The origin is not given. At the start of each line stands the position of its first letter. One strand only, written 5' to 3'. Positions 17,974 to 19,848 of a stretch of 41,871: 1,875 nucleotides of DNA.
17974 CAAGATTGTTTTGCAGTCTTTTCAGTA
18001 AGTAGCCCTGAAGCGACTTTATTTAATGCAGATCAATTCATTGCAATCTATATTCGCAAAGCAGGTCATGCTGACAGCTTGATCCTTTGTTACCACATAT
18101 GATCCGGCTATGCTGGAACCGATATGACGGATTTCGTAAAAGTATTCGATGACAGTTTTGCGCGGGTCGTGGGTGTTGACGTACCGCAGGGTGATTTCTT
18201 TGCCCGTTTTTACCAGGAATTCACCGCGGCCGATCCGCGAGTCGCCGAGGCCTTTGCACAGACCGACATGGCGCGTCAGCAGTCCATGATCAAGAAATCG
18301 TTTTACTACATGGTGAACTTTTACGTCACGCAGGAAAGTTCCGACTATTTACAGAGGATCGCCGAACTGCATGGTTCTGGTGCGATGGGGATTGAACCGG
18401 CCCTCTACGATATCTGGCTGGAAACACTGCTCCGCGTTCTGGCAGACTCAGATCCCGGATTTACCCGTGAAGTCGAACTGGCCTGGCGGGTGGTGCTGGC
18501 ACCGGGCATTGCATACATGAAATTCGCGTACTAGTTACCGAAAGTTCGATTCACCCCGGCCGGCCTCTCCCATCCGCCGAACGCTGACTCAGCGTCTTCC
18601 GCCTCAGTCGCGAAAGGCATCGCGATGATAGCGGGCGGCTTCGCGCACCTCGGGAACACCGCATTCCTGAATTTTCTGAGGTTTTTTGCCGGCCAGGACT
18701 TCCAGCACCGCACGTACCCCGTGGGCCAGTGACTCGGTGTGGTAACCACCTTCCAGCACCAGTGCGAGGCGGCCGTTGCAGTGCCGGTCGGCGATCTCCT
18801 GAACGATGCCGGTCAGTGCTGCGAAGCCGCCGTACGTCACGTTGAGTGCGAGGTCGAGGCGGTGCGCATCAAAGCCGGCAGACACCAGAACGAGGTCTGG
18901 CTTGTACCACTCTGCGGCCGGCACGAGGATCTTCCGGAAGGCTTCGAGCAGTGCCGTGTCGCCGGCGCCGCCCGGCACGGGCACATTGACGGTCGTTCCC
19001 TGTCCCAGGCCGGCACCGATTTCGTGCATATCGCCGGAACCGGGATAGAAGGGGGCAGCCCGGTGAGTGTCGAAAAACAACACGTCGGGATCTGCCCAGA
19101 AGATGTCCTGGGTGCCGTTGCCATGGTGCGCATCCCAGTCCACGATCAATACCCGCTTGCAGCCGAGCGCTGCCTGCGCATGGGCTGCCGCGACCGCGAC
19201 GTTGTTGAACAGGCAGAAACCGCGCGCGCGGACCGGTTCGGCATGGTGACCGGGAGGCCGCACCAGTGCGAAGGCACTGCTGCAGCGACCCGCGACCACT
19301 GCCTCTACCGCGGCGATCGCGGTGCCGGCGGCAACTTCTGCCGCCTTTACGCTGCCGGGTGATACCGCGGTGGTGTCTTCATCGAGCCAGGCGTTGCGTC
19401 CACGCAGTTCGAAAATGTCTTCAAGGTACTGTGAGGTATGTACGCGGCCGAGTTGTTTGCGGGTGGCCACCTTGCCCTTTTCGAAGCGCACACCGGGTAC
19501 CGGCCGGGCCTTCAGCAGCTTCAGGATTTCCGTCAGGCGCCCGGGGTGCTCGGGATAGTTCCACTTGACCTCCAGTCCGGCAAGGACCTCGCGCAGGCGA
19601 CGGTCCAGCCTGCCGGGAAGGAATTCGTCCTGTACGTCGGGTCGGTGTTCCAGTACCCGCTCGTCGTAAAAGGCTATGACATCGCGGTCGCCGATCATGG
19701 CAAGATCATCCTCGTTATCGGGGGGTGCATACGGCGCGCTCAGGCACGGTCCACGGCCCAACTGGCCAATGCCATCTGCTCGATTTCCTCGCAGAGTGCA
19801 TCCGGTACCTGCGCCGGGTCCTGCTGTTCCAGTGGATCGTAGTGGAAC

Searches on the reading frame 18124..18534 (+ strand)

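Call 4: search_protein_families(library=pfam, proteins=[window:18124-18534:+], max_evalue=1)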
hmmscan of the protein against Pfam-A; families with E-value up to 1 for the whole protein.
window:18124-18534:+ (136 aa): 3 families
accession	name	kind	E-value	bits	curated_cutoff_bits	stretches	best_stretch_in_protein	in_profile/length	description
PF00042.28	Globin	-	0.0019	19.1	22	1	64-126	49-111/117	Globin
PF11563.14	Protoglobin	-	0.046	14.1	25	1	27-106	38-115/158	Protoglobin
PF11239.13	DUF3040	-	0.19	12.5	24.7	0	31-55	16-40/84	Protein of unknown function (DUF3040)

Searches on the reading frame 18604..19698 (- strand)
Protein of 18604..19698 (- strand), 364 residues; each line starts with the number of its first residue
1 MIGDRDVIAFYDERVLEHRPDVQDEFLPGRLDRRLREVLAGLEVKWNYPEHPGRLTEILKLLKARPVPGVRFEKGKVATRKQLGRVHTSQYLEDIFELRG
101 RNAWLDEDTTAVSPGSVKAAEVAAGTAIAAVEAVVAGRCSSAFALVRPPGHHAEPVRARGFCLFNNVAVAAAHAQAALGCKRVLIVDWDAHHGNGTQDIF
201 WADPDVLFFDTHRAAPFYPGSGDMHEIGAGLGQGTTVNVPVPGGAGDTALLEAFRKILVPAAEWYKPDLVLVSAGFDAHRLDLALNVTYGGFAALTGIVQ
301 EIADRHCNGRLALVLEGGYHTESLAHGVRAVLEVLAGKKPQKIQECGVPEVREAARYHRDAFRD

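Call 4: search_protein_families(library=pfam, proteins=[window:18604-19698:-], max_evalue=1)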
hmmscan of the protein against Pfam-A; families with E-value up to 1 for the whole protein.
window:18604-19698:- (364 aa): 1 family
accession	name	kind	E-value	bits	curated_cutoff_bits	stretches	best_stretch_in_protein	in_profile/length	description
PF00850.24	Hist_deacetyl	-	4.4e-93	312.3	27.9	1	49-334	2-297/298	Histone deacetylase domain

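Call 20: search_protein_families(library=ncbifam, proteins=[window:18604-19698:-], max_evalue=0.1)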
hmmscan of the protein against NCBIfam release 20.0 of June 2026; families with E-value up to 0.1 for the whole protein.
window:18604-19698:- (364 aa): 0 families

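Call 62: search_protein_families(library=padloc, proteins=[window:18604-19698:-], max_evalue=0.01)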
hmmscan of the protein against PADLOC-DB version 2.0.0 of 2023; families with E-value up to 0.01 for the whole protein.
window:18604-19698:- (364 aa): 0 families

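Call 72: search_solved_structures(query=window:18604-19698:-, max_evalue=1e-20)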
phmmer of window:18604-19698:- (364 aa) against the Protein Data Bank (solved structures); distinct sequences matched with E-value up to 1e-20: 128 (the best 60 are shown).
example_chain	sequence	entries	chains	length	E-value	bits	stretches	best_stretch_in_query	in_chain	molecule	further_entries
5g0h_A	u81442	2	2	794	1.9e-105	356.2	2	47-344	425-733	HDAC6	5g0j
5g0i_A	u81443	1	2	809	2e-105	356.1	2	47-344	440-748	HDAC6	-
7qno_A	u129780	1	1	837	2.3e-105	355.9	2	47-344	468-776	Histone deacetylase 6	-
9k91_A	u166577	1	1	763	2.4e-104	352.6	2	48-341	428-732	Histone deacetylase 6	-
6j6t_A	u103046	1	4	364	8.5e-63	215.9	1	42-342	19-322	Histone deacetylase 15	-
5g0x_A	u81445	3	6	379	5.7e-61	209.9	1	70-339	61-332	HDAH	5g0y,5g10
5li3_A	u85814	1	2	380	5.7e-61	209.9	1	70-339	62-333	Acetoin utilization protein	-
5g11_A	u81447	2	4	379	2.3e-60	207.9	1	70-339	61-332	HDAH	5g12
8szt_B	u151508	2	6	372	4.2e-60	207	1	47-338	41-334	Histone deacetylase domain-containing protein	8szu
1zz0_A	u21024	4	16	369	1.3e-59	205.4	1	78-339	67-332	Histone deacetylase-like amidohydrolase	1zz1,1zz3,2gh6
5g1c_A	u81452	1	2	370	1.3e-59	205.4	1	78-339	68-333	HISTONE DEACETYLASE-LIKE AMIDOHYDROLASE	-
5g1a_A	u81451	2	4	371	1.3e-59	205.4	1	78-339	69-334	HISTONE DEACETYLASE-LIKE AMIDOHYDROLASE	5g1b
5g3w_A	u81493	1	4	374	1.3e-59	205.3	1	78-339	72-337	HISTONE DEACETYLASE-LIKE AMIDOHYDROLASE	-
2vcg_A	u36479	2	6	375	1.3e-59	205.3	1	78-339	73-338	HISTONE DEACETYLASE-LIKE AMIDOHYDROLASE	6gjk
5g13_A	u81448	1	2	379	1.4e-59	205.3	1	70-339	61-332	HDAH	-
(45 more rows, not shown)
